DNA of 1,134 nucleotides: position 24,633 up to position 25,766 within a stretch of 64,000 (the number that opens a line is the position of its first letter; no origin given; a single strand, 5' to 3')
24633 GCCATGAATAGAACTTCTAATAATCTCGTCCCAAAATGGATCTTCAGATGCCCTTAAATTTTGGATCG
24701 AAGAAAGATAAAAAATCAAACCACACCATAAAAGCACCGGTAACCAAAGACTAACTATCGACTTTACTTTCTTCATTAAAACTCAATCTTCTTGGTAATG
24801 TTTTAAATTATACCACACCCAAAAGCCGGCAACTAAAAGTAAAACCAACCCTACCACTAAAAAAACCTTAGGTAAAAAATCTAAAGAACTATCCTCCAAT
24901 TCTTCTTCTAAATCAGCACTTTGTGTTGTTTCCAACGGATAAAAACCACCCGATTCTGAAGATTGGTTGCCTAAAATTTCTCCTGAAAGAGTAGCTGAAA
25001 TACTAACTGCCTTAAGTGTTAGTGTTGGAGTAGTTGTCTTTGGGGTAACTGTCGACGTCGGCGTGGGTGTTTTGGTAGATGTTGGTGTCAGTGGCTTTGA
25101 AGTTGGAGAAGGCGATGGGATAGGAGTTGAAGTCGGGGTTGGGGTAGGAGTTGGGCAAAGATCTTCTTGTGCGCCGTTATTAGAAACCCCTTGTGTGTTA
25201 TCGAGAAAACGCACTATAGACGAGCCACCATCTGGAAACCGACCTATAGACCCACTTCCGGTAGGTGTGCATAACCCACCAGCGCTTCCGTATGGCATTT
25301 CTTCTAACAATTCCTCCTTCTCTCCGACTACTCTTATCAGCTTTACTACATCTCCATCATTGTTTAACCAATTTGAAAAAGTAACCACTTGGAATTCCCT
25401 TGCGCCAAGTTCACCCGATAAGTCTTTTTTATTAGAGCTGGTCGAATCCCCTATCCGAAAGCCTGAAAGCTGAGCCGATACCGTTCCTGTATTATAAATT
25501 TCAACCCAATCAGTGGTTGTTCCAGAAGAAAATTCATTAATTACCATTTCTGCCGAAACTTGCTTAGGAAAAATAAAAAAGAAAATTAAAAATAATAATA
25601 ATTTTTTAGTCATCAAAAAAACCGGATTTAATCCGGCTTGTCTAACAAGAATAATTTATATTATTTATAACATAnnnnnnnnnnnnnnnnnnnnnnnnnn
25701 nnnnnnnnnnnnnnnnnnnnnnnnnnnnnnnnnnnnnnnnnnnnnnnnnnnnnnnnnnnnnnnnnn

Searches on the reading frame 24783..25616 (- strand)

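Call 3: search_protein_families(library=pfam, proteins=[window:24783-25616:-], max_evalue=1)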
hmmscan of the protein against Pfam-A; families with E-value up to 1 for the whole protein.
window:24783-25616:- (277 aa): 1 family
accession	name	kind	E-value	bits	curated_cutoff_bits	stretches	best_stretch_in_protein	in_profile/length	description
PF00932.25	LTD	-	8.6e-07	29.8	34.3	1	20-96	4-97/109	Lamin Tail Domain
